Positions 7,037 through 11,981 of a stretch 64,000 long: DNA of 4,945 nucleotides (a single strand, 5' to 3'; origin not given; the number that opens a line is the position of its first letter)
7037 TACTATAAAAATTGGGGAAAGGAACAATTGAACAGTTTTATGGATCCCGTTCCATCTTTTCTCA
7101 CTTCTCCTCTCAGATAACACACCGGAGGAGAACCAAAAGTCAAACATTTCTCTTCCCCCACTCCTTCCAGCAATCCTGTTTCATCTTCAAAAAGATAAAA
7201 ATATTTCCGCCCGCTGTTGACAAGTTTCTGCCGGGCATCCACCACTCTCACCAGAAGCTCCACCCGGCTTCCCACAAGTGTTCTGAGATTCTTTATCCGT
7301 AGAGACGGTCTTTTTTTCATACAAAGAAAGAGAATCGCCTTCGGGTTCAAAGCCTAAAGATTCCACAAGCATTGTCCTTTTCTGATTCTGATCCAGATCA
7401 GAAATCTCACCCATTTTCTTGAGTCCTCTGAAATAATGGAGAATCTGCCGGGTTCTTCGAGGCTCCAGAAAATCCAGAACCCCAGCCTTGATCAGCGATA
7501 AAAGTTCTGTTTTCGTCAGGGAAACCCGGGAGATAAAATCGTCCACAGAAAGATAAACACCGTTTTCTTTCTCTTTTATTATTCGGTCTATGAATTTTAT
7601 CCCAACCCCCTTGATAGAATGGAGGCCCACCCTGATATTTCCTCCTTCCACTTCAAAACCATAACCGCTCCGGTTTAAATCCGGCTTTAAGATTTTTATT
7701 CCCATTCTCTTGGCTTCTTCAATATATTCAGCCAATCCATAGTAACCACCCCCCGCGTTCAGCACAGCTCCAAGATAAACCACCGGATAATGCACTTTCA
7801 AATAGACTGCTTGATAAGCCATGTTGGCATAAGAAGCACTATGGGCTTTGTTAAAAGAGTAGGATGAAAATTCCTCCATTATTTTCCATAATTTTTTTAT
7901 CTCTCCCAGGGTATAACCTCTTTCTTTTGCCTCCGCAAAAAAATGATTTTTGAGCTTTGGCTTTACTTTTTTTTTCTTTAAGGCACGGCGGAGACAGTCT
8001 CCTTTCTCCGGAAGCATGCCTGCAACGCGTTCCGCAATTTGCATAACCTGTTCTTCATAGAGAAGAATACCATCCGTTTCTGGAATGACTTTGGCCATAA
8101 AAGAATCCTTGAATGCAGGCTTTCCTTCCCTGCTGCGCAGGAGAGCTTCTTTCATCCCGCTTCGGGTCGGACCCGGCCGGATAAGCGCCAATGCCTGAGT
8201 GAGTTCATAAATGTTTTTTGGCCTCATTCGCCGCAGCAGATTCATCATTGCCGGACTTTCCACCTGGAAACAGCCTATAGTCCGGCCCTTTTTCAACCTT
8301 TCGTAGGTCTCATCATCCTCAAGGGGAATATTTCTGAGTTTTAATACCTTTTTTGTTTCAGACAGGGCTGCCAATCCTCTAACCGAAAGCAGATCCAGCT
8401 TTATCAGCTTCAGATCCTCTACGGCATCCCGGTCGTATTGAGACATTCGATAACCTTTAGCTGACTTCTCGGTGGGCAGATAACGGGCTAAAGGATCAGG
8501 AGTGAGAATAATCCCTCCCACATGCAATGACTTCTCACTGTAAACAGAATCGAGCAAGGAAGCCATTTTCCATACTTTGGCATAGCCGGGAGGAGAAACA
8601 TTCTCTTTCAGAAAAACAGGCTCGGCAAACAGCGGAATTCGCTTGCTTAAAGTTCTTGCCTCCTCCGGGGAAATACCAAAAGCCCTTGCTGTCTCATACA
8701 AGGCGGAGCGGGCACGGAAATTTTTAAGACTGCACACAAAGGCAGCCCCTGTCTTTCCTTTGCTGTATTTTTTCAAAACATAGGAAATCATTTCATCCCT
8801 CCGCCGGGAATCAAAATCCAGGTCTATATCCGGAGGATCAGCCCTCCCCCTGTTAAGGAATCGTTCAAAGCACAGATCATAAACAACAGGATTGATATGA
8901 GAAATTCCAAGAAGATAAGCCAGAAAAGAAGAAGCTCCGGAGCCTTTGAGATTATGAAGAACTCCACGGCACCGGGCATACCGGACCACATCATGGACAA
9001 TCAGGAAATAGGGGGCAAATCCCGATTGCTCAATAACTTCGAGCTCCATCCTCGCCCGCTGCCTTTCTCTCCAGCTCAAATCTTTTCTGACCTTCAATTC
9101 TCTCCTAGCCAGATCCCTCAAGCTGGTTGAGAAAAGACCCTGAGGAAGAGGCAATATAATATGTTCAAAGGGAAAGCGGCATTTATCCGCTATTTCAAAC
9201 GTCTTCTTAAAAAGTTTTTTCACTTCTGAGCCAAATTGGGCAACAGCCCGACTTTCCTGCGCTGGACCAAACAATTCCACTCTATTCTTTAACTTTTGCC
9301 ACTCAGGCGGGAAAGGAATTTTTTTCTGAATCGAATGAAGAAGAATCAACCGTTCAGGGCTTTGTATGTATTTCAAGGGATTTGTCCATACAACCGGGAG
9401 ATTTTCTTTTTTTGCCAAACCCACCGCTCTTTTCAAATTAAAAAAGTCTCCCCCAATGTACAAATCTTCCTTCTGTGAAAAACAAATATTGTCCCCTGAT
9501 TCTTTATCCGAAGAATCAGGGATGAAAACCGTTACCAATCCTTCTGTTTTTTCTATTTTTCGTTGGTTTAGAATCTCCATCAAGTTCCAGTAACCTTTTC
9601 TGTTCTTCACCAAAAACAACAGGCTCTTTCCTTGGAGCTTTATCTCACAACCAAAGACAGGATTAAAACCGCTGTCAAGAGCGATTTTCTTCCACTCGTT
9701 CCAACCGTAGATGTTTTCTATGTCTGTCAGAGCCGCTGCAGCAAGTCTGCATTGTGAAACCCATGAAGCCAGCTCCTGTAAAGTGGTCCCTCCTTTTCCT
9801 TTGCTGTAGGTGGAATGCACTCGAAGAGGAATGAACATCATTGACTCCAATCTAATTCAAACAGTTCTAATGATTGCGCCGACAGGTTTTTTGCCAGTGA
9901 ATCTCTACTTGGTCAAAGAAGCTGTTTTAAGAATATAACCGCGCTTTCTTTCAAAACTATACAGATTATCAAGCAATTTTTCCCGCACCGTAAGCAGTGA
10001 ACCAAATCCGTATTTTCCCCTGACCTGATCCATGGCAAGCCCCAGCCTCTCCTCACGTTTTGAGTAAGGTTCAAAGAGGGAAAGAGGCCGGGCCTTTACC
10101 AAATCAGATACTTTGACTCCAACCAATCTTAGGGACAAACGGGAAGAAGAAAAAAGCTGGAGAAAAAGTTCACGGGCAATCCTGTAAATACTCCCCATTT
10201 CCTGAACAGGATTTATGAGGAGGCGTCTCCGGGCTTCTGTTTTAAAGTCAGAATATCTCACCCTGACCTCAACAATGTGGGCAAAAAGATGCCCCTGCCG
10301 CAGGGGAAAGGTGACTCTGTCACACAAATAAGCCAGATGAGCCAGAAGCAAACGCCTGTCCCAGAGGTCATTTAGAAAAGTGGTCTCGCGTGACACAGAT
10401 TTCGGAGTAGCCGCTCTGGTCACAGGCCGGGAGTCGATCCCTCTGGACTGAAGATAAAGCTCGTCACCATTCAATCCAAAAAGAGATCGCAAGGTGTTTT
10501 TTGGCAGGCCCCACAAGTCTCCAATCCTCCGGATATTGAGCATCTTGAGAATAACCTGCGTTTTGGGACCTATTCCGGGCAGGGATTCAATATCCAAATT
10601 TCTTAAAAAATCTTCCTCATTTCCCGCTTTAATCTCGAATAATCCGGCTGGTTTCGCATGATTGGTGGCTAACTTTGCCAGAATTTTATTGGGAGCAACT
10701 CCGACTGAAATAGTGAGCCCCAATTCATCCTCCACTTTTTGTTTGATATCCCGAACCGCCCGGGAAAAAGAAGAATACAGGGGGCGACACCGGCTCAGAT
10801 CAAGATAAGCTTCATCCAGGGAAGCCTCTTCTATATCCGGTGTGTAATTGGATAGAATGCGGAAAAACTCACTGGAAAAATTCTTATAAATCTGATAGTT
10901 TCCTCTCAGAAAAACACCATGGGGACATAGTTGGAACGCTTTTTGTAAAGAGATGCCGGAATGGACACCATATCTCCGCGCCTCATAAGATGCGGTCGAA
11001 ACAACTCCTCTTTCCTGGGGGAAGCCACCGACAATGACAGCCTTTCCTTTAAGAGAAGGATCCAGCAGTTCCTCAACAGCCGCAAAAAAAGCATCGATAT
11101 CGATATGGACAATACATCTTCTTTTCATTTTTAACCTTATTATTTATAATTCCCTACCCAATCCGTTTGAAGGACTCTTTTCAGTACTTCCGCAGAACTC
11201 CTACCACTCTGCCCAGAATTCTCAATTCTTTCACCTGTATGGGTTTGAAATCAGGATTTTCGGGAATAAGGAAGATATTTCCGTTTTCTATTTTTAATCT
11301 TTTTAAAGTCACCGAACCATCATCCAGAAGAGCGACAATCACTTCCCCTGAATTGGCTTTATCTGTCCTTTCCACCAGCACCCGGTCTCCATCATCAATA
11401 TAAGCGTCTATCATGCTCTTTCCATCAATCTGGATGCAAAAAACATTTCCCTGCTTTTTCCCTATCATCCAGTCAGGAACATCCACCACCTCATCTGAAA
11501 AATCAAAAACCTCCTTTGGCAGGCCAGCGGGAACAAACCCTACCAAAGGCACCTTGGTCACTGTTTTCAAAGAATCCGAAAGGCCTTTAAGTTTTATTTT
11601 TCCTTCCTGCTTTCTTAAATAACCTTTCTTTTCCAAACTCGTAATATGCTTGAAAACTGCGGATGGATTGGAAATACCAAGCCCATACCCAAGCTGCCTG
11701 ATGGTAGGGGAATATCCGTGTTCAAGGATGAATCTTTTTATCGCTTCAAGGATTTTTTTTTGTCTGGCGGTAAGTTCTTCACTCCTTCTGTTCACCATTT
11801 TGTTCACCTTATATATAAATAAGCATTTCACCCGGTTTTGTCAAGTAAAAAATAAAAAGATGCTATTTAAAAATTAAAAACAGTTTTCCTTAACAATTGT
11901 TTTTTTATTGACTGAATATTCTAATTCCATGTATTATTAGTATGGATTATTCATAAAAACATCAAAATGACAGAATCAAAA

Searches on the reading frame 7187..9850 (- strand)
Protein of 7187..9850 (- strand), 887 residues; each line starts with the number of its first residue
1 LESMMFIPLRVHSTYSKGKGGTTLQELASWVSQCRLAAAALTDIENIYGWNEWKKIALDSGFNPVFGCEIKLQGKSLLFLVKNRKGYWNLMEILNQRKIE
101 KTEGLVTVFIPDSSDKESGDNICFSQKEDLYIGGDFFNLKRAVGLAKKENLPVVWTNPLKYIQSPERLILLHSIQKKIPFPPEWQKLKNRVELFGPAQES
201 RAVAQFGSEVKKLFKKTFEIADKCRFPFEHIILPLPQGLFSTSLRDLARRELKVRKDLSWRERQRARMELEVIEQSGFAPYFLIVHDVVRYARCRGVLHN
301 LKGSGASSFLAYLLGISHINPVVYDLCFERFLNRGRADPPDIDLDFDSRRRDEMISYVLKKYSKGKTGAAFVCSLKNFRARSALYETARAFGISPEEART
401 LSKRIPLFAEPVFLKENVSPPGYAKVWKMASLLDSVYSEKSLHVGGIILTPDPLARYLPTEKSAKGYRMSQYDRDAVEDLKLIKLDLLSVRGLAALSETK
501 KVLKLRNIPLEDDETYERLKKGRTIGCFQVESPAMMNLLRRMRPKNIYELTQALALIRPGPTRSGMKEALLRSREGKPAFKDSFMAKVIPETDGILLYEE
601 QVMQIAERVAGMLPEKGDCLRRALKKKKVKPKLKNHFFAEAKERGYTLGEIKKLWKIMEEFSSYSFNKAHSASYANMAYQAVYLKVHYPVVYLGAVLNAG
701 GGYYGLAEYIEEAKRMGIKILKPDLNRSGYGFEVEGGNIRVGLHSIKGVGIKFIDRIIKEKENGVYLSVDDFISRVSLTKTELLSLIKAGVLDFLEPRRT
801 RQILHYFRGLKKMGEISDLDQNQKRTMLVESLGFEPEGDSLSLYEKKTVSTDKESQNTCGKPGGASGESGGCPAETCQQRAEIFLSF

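Call 72: search_protein_families(library=pfam, proteins=[window:7187-9850:-], max_evalue=0.000001)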
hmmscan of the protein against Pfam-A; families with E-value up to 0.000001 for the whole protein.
window:7187-9850:- (887 aa): 4 families
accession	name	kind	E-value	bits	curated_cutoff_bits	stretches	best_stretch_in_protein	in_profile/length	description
PF07733.18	DNA_pol3_alpha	-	7.7e-59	199.9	23.9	1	244-488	3-259/260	Bacterial DNA polymerase III alpha NTPase domain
PF17657.6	DNA_pol3_finger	-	2.5e-40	138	22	1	498-645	15-166/166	Bacterial DNA polymerase III alpha subunit finger domain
PF14579.12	HHH_6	-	8.4e-24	84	25.6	1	717-800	1-88/90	Helix-hairpin-helix motif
PF02811.25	PHP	-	3.8e-14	53.8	26.4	1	9-100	2-98/164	PHP domain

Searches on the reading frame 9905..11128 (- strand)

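Call 72: search_protein_families(library=pfam, proteins=[window:9905-11128:-], max_evalue=0.000001)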
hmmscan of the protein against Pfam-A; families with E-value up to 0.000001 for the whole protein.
window:9905-11128:- (407 aa): 3 families
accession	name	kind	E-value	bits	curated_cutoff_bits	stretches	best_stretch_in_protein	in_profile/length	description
PF00817.25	IMS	-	6.3e-47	159.6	23.2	1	9-156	1-148/148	impB/mucB/samB family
PF11799.13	IMS_C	-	7.2e-20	71.9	20.7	1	242-347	1-103/109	impB/mucB/samB family C-terminal domain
PF21999.2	IMS_HHH_1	-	2.4e-08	34.7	27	1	182-232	2-53/53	DNA polymerase-iota, thumb domain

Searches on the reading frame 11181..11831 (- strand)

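Call 72: search_protein_families(library=pfam, proteins=[window:11181-11831:-], max_evalue=0.000001)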
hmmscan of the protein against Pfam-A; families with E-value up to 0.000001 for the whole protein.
window:11181-11831:- (216 aa): 2 families
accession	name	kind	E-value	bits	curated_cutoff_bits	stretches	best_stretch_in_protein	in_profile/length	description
PF00717.28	Peptidase_S24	-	7.8e-28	97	23.3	1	95-210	1-116/116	Peptidase S24-like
PF01726.22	LexA_DNA_bind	-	5.3e-18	65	23.7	1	18-78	2-62/65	LexA DNA binding domain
